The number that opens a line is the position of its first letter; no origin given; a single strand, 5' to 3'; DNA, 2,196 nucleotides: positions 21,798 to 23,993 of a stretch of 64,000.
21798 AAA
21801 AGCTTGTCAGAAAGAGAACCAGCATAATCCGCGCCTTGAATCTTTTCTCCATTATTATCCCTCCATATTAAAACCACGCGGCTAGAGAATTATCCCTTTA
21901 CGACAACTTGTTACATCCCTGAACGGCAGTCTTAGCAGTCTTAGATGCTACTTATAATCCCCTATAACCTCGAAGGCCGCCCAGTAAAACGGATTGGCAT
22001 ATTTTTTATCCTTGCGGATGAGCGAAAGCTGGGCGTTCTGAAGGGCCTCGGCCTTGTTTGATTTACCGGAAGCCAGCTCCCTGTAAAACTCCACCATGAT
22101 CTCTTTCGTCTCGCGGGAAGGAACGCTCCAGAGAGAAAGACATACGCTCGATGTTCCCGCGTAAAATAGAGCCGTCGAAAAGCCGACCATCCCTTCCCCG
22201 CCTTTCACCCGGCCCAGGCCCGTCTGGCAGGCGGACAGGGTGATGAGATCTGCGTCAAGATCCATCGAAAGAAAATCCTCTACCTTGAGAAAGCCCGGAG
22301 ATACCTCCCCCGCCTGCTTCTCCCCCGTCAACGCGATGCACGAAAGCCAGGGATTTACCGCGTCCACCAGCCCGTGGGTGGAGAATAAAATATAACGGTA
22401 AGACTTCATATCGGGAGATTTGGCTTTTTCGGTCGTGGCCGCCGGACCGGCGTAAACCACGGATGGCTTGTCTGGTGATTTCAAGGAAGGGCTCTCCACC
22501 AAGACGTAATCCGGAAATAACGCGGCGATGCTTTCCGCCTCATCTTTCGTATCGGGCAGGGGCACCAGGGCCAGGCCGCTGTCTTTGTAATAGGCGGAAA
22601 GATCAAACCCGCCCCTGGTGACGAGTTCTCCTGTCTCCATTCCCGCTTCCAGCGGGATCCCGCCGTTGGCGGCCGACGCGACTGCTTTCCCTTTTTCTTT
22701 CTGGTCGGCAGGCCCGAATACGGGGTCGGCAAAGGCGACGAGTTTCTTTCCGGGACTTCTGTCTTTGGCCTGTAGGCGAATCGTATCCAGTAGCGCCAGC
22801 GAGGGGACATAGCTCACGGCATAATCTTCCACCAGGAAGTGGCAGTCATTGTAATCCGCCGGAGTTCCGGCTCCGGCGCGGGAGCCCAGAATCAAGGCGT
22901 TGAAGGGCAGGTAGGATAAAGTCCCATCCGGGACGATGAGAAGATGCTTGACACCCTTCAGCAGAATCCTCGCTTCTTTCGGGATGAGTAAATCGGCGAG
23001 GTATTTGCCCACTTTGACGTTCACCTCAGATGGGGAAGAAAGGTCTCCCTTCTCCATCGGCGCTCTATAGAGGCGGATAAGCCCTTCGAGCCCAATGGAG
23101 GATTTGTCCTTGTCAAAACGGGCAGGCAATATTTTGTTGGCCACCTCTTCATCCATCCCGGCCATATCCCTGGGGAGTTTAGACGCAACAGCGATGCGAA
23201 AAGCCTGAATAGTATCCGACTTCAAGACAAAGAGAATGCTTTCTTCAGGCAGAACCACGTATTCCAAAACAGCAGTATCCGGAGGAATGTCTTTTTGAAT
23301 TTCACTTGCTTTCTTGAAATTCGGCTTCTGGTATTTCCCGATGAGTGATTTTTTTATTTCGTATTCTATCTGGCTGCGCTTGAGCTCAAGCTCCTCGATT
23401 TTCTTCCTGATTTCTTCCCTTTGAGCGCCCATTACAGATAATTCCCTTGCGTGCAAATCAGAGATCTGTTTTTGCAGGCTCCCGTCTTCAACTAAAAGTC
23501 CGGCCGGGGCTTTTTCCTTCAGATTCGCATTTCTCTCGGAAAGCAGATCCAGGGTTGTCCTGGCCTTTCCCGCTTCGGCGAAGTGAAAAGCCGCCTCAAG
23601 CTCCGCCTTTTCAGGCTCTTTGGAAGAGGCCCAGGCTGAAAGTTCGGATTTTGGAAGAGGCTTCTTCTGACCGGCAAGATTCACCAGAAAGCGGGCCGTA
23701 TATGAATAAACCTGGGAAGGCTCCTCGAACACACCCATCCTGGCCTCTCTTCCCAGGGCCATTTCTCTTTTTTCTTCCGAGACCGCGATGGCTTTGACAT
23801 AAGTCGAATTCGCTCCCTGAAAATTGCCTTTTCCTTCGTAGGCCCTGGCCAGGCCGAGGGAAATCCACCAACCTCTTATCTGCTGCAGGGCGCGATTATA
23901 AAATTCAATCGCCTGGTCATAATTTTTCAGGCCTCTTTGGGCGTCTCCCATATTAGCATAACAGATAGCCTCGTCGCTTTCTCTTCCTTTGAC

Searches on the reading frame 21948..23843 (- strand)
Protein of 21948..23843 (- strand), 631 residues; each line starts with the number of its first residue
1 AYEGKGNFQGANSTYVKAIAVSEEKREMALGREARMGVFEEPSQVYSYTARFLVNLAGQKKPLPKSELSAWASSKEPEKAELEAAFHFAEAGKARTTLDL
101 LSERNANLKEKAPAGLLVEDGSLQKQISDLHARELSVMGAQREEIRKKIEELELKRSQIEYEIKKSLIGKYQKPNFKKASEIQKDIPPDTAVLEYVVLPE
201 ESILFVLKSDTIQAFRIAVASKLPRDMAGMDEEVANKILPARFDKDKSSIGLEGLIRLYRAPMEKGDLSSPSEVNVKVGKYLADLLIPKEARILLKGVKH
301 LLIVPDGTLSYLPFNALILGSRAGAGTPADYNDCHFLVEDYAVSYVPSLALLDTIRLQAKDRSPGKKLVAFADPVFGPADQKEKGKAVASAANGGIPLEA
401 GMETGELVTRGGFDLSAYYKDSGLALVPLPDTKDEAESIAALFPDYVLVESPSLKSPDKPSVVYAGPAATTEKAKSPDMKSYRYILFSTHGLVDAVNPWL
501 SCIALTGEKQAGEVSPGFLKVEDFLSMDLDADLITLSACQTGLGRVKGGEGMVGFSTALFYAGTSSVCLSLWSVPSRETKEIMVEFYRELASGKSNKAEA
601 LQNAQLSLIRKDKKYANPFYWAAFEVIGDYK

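Call 43: find_homologous_proteins(query=window:21948-23843:-)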
Query window:21948-23843:- (631 aa): 66 proteins with E <= 0.001 among 8000 candidates.
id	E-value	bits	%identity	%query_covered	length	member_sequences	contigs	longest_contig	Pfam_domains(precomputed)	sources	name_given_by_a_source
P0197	0.0e+0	1213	90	100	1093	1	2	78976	PF14559.13,PF09986.16,PF00515.35,PF13424.13,PF13176.13,PF14938.13,PF12770.13,PF13181.13,PF12968.14,PF07719.24,PF13374.13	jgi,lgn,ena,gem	-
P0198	0.0e+0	1164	85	100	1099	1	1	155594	PF13431.13,PF09986.16,PF13176.13,PF13428.13,PF12770.13,PF13374.13,PF14559.13,PF00515.35,PF13424.13,PF14938.13,PF13432.13,PF13181.13,PF12968.14,PF07719.24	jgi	jgi:tetratricopeptide (TPR) repeat protein/CHAT domain-containing protein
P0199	0.0e+0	1134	84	100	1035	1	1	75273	PF17140.11,PF13431.13,PF13414.13,PF09986.16,PF13176.13,PF13428.13,PF12770.13,PF13374.13,PF00515.35,PF13424.13,PF13432.13,PF13181.13,PF12968.14,PF07719.24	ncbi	ncbi:MAG: CHAT domain-containing protein [bacterium]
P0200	2.1e-230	785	61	100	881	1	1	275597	PF09986.16,PF00515.35,PF13424.13,PF12770.13,PF13181.13,PF12968.14,PF07719.24,PF13374.13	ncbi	ncbi:MAG: CHAT domain-containing tetratricopeptide repeat protein [bacterium]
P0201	1.7e-223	762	60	100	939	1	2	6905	PF09986.16,PF00515.35,PF12895.14,PF13424.13,PF13432.13,PF12770.13,PF13181.13,PF12968.14,PF07719.24,PF13374.13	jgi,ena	-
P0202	1.4e-96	343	36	99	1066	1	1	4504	PF00515.35,PF13424.13,PF13176.13,PF12770.13,PF13181.13,PF07719.24,PF13374.13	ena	-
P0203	3.0e-96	342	36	99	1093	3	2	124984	PF13414.13,PF10579.15,PF09986.16,PF13176.13,PF24885.2,PF13428.13,PF12770.13,PF13374.13,PF14559.13,PF00515.35,PF13424.13,PF14938.13,PF13432.13,PF13181.13,PF12968.14,PF07719.24,PF13174.13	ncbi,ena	-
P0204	8.9e-56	208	29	99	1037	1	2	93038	PF17874.8,PF00515.35,PF13424.13,PF13176.13,PF13432.13,PF12770.13,PF13181.13,PF07719.24,PF13174.13,PF13374.13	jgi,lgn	jgi:CHAT domain-containing protein/tetratricopeptide (TPR) repeat protein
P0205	5.8e-50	189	31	87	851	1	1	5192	PF13414.13,PF13176.13,PF24885.2,PF13428.13,PF12770.13,PF13374.13,PF14559.13,PF17874.8,PF00515.35,PF13424.13,PF14938.13,PF13432.13,PF13181.13,PF07719.24,PF13174.13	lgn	-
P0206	2.3e-47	180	29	99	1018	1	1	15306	PF10602.16,PF17874.8,PF00515.35,PF13424.13,PF13176.13,PF14938.13,PF13432.13,PF12770.13,PF13181.13,PF07719.24,PF13374.13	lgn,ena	-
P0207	1.7e-45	174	28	99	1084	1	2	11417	PF13431.13,PF12862.14,PF13414.13,PF13176.13,PF24885.2,PF13428.13,PF12770.13,PF13374.13,PF17874.8,PF00515.35,PF13424.13,PF28559.1,PF14938.13,PF13432.13,PF13181.13,PF07719.24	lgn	-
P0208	1.0e-43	168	27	99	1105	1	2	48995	PF17874.8,PF00515.35,PF13424.13,PF13176.13,PF14938.13,PF12770.13,PF13181.13,PF07719.24,PF13374.13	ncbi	-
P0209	1.9e-42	164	28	87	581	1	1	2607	PF12770.13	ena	-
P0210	2.9e-42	163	27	99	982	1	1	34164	PF13431.13,PF12862.14,PF13414.13,PF13176.13,PF24885.2,PF13428.13,PF12770.13,PF13374.13,PF07721.21,PF14559.13,PF17874.8,PF00515.35,PF13424.13,PF14938.13,PF13432.13,PF13429.13,PF13181.13,PF07719.24,PF13174.13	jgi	jgi:CHAT domain-containing protein/Tfp pilus assembly protein PilF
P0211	7.7e-41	159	30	88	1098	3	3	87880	PF17874.8,PF00515.35,PF13424.13,PF28559.1,PF13176.13,PF24885.2,PF14938.13,PF12770.13,PF13181.13,PF07719.24,PF13374.13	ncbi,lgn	-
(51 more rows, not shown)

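Call 44: find_encoding_contigs(protein=P0200, flank=10000, max_places=2)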
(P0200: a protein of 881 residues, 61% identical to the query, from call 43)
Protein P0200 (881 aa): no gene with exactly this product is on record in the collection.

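Call 45: find_encoding_contigs(protein=P0203, flank=10000, max_places=2)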
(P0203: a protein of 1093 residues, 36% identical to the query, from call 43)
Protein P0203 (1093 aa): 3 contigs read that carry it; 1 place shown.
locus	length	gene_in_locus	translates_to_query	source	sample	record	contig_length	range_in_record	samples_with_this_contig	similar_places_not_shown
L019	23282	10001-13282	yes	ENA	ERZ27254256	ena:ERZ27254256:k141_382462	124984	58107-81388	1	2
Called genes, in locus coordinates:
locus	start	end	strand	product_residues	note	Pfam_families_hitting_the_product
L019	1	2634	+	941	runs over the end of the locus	PF13676:TIR_2, PF00515:TPR_1 (faint), PF07719:TPR_2 (faint), PF13176:TPR_7 (faint), PF13181:TPR_8 (faint), PF13428:TPR_14 (faint), PF13414:TPR_11 (faint), PF03781:FGE-sulfatase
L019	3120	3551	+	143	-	PF00293:NUDIX, PF14815:NUDIX_4 (weak)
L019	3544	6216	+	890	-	PF04607:RelA_SpoT, PF02026:RyR (weak)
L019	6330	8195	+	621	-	PF08937:ThsB_TIR, PF13676:TIR_2, PF09976:TPR_21 (faint), PF00515:TPR_1 (faint), PF07719:TPR_2 (faint), PF13181:TPR_8 (faint), PF13374:TPR_10 (faint), PF17874:TPR_MalT (weak), +4 more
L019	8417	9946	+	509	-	PF13676:TIR_2, PF00515:TPR_1 (faint), PF13371:TPR_9 (faint), PF13176:TPR_7 (faint), PF07719:TPR_2 (faint), PF23914:TPR_CcmH_CycH (weak), PF13432:TPR_16 (weak), PF14559:TPR_19 (weak), +6 more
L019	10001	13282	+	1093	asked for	PF00515:TPR_1 (faint), PF07719:TPR_2 (faint), PF13424:TPR_12, PF14938:SNAP (weak), PF13424:TPR_12, PF13374:TPR_10 (weak), PF13424:TPR_12, PF12770:CHAT, +11 more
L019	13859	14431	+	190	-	-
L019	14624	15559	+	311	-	PF04055:Radical_SAM (weak)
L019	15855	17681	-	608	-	PF00515:TPR_1, PF13432:TPR_16, PF13414:TPR_11, PF00515:TPR_1, PF07719:TPR_2, PF13181:TPR_8, PF13414:TPR_11, PF13432:TPR_16, +16 more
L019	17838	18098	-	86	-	-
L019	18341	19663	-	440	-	PF03447:NAD_binding_3, PF00742:Homoserine_dh, PF01842:ACT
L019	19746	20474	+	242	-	PF20260:PUA_4, PF04452:Methyltrans_RNA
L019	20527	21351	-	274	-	PF00849:PseudoU_synth_2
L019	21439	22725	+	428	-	PF13393:tRNA-synt_His, PF00587:tRNA-synt_2b (weak), PF03129:HGTP_anticodon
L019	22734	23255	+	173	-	-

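Call 47: find_related_loci(query=A4, collection=metagenome_contigs, flank=10000)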
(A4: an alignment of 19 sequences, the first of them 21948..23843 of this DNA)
Query A4 (631 aa) in metagenome_contigs; peptide patterns used: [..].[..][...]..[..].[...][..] (x = any residue, [..] = any of these).
600 stretches matched a pattern (row limit reached: there are more); 593 encode a relative of the query (tblastn E <= 1e-3); the best 80 are kept; 80 distinct loci.
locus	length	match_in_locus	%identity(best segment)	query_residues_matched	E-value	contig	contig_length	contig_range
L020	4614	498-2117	31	73-631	1e-65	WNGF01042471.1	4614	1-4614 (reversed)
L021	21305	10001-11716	29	7-631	7e-61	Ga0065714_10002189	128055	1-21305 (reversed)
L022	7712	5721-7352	27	5-630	3e-61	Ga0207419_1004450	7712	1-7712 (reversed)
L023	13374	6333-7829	30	84-631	3e-60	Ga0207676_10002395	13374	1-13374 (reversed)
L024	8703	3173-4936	30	5-631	6e-60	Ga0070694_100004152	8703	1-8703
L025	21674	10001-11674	27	4-631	1e-59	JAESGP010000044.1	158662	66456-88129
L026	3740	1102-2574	32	89-628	6e-60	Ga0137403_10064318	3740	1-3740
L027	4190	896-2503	31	84-631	1e-59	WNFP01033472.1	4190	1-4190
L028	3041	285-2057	30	3-631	8e-60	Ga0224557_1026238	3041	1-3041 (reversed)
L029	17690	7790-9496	28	5-631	3e-59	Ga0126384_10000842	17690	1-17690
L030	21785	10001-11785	29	6-629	4e-59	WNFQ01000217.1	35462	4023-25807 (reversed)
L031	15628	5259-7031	29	5-631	6e-59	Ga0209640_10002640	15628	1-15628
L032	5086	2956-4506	30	85-631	1e-58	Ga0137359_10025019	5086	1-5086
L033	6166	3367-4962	29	76-631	1e-58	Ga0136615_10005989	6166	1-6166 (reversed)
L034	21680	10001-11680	27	4-631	8e-59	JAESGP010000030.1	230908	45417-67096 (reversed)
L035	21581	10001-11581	30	78-631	2e-58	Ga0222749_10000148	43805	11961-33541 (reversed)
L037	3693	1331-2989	29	3-631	1e-57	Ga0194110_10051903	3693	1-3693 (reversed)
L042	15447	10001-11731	28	2-631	1e-55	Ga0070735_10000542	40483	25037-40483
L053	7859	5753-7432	29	6-631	1e-53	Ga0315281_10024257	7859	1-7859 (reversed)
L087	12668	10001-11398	29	85-631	2e-49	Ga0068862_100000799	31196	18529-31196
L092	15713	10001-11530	27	74-631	6e-49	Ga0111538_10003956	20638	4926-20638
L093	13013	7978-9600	28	21-628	1e-48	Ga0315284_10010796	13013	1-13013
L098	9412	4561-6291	26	6-631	3e-48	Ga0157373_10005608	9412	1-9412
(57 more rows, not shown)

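Call 50: search_protein_families(library=pfam, proteins=[L030:15700-17787:-, L093:391-2298:+, L093:10049-12043:+, L019:8417-9946:+], max_evalue=0.001)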
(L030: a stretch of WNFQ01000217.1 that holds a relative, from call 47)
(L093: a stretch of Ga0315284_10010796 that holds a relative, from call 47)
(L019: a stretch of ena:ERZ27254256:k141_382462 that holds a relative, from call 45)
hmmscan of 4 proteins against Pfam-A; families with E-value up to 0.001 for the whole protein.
L030:15700-17787:- (696 aa): 13 families
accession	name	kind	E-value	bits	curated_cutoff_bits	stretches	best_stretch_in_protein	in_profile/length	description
PF00486.34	Trans_reg_C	-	1.9e-17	63.6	26.2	1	41-114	2-77/77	Transcriptional regulatory protein, C terminal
PF00515.34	TPR_1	-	9.5e-13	47.8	27.8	0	522-549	7-34/34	Tetratricopeptide repeat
PF13431.12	TPR_17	-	5.9e-12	45.3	24.4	0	510-536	7-33/34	Tetratricopeptide repeat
PF13181.12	TPR_8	-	2.8e-11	43.1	25.7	0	519-548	4-33/34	Tetratricopeptide repeat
PF14559.12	TPR_19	-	3.4e-10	40.5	25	1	530-580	5-55/68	Tetratricopeptide repeat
PF07719.23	TPR_2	-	6.8e-10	38.7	27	0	521-548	6-33/34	Tetratricopeptide repeat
PF13414.12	TPR_11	-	8.6e-08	32.2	26.8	0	385-413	10-38/42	TPR repeat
PF13428.12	TPR_14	-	2e-07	31.5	23.5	0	521-558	6-43/44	Tetratricopeptide repeat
PF25063.1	ARM_TT21_C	-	1.6e-06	28.6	35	0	430-502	111-184/209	Tetratricopeptide repeat protein 21 C-terminal ARM domain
PF13424.12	TPR_12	-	0.00011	22.7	30.1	0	520-545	7-32/77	Tetratricopeptide repeat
PF13374.12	TPR_10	-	0.00012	22.4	27.5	0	590-610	8-28/42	Tetratricopeptide repeat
PF13429.12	TPR_15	-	0.0002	21.3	26.2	0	456-571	154-269/280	Tetratricopeptide repeat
PF20308.4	TPR-S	-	0.00041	21.3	27.6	0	379-408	69-95/102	Tetratricopeptide Repeats-Sensor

L093:391-2298:+ (636 aa): 12 families
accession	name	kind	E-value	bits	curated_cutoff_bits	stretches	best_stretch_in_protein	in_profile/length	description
PF07719.23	TPR_2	-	4.1e-18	64.4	27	2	403-432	3-32/34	Tetratricopeptide repeat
PF13424.12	TPR_12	-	2e-16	60.4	30.1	1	402-468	4-72/77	Tetratricopeptide repeat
PF13428.12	TPR_14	-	2.9e-14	52.6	23.5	0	446-483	6-43/44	Tetratricopeptide repeat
PF14559.12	TPR_19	-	1.9e-13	50.9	25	0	307-354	1-48/68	Tetratricopeptide repeat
PF00515.34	TPR_1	-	9.1e-13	47.9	27.8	2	402-431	2-31/34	Tetratricopeptide repeat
PF13432.12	TPR_16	-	1.1e-11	45.4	32.7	0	501-547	20-65/65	Tetratricopeptide repeat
PF13181.12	TPR_8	-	1.2e-11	44.3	25.7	1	402-431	2-31/34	Tetratricopeptide repeat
PF13414.12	TPR_11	-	4.4e-11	42.7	26.8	0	308-345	5-42/42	TPR repeat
PF13374.12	TPR_10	-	2e-09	37.6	27.5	0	402-431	3-32/42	Tetratricopeptide repeat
PF23914.1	TPR_CcmH_CycH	-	4.8e-07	30.2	42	0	519-602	56-141/158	Cytochrome c-type biogenesis protein H TPR domain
PF12895.13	ANAPC3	-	7.5e-07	29.8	27.2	0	531-607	7-81/82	Anaphase-promoting complex, cyclosome, subunit 3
PF13431.12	TPR_17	-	5.2e-06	26.7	24.4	0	571-602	2-33/34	Tetratricopeptide repeat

L093:10049-12043:+ (665 aa): 15 families
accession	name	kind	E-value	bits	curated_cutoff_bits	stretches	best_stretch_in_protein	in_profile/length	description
PF00515.34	TPR_1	-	2.8e-27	93.8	27.8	2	509-538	5-34/34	Tetratricopeptide repeat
PF07719.23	TPR_2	-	4e-24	83.1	27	1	509-538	5-34/34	Tetratricopeptide repeat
PF13181.12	TPR_8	-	4.6e-22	76.7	25.7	1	509-538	5-34/34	Tetratricopeptide repeat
PF13414.12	TPR_11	-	2e-21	75.8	26.8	1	519-553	8-42/42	TPR repeat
PF13428.12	TPR_14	-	1.2e-17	63.1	23.5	0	511-539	7-35/44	Tetratricopeptide repeat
PF14559.12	TPR_19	-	7.4e-17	61.9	25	1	519-560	5-46/68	Tetratricopeptide repeat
PF13431.12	TPR_17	-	4.4e-14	52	24.4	0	529-560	3-34/34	Tetratricopeptide repeat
PF13424.12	TPR_12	-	4.6e-14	52.8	30.1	1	509-569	7-75/77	Tetratricopeptide repeat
PF13432.12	TPR_16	-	2e-12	47.7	32.7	0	452-503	12-63/65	Tetratricopeptide repeat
PF13176.12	TPR_7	-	3.1e-10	39.7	27.9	0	543-573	3-33/36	Tetratricopeptide repeat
PF13374.12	TPR_10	-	1.1e-06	28.9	27.5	0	509-534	6-31/42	Tetratricopeptide repeat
PF13371.12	TPR_9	-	1.2e-06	28.9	35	0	519-570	9-60/73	Tetratricopeptide repeat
PF13174.12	TPR_6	-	4.3e-06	27.5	26.3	0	511-537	6-32/33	Tetratricopeptide repeat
PF12895.13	ANAPC3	-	3e-05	24.6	27.2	0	415-494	5-79/82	Anaphase-promoting complex, cyclosome, subunit 3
PF23914.1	TPR_CcmH_CycH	-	0.00056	20.2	42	0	460-532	39-110/158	Cytochrome c-type biogenesis protein H TPR domain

L019:8417-9946:+ (509 aa): 17 families
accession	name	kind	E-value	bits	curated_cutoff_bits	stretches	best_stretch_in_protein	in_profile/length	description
PF13431.12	TPR_17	-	5e-21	73.6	24.4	0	463-493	2-32/34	Tetratricopeptide repeat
PF13432.12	TPR_16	-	8.3e-18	64.9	32.7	1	451-499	8-56/65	Tetratricopeptide repeat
PF14559.12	TPR_19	-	1.5e-17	64.1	25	1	451-500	2-51/68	Tetratricopeptide repeat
PF07719.23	TPR_2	-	2.5e-17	61.9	27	0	296-326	4-34/34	Tetratricopeptide repeat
PF13428.12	TPR_14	-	7.5e-15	54.4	23.5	0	447-482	8-43/44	Tetratricopeptide repeat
PF13414.12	TPR_11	-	2e-14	53.4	26.8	0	277-307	12-42/42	TPR repeat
PF13676.11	TIR_2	-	1.4e-13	51.8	28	1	12-134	1-109/122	TIR domain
PF23914.1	TPR_CcmH_CycH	-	2.7e-12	47.3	42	1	355-408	36-89/158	Cytochrome c-type biogenesis protein H TPR domain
PF00515.34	TPR_1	-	4.4e-12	45.7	27.8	0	296-326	4-34/34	Tetratricopeptide repeat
PF13371.12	TPR_9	-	9.7e-12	45.2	35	0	453-498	8-53/73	Tetratricopeptide repeat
PF13424.12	TPR_12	-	1.2e-10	41.9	30.1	0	355-398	27-74/77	Tetratricopeptide repeat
PF13176.12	TPR_7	-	4.3e-07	30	27.9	0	296-326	2-34/36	Tetratricopeptide repeat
PF13181.12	TPR_8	-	6.5e-07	29.5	25.7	0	480-499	7-26/34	Tetratricopeptide repeat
PF07721.20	TPR_4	-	2.4e-05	25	27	0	475-496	2-23/26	Tetratricopeptide repeat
PF13374.12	TPR_10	-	3.4e-05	24.2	27.5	0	296-318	5-27/42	Tetratricopeptide repeat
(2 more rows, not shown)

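Call 77: search_protein_families(library=pfam, proteins=[L098:7074-8135:+, L035:11527-12531:+, L042:12106-14763:+, L053:1362-3947:+, L021:11894-13996:-, L092:5071-5790:+, L037:3006-3602:+, L030:4940-7777:-, L087:11731-12534:+], max_evalue=0.0001)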
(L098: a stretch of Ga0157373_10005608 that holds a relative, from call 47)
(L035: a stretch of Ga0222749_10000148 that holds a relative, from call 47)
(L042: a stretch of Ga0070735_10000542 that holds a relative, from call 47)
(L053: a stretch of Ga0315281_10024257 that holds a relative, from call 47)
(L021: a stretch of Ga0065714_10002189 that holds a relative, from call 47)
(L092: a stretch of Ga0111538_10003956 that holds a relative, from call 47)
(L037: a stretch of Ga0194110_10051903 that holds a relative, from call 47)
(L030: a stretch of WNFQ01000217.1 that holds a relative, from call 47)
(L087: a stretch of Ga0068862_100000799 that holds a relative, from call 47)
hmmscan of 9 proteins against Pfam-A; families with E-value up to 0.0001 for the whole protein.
L098:7074-8135:+ (354 aa): 1 family
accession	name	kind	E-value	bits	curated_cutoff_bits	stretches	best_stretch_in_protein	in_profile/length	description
PF13490.11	zf-HC2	-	3.2e-05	24.4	22.2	0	54-74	6-26/35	Putative zinc-finger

L035:11527-12531:+ (335 aa): 0 families

L042:12106-14763:+ (886 aa): 7 families
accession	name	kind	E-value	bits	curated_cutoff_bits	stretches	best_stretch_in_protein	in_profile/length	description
PF00069.31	Pkinase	-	1.3e-46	159.6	31.7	1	16-284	1-253/263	Protein kinase domain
PF07676.18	PD40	-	8.7e-38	127.9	20.9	3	654-686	2-36/38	WD40-like Beta Propeller Repeat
PF07714.23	PK_Tyr_Ser-Thr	-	1.6e-32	113.3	23.1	2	18-161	3-151/258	Protein tyrosine and serine/threonine kinase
PF00930.27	DPPIV_N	-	1.1e-09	38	22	0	385-430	19-65/354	Dipeptidyl peptidase IV (DPP IV) N-terminal region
PF01636.29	APH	-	1.9e-07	31.5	23.2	0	23-131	6-109/239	Phosphotransferase enzyme family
PF25174.1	Beta-prop_THOC3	-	9.8e-07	28.5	305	0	641-771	69-187/272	THOC3 beta-propeller domain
PF03109.22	ABC1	-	1.4e-06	28.1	22.9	0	59-160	118-215/244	ABC1 atypical kinase-like domain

L053:1362-3947:+ (862 aa): 0 families

L021:11894-13996:- (701 aa): 0 families

L092:5071-5790:+ (240 aa): 3 families
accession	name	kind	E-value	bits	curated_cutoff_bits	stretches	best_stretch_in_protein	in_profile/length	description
PF07638.17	Sigma70_ECF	-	9.2e-60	202.2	21.1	1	55-234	2-183/185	ECF sigma factor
PF08281.18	Sigma70_r4_2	-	1.8e-08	34.3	25.7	1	179-219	3-43/54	Sigma-70, region 4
PF04545.22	Sigma70_r4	-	1.9e-05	24.5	24.1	1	184-219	2-37/50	Sigma-70, region 4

L037:3006-3602:+ (199 aa): 0 families

L030:4940-7777:- (946 aa): 1 family
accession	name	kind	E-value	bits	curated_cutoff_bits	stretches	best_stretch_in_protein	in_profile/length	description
PF00082.27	Peptidase_S8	-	2.1e-52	178.7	21.8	1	429-738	1-288/288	Subtilase family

L087:11731-12534:+ (268 aa): 1 family
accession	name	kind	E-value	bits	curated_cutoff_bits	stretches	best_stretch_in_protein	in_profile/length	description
PF04542.20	Sigma70_r2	-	3.7e-07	30.3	24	1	102-170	1-71/71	Sigma-70 region 2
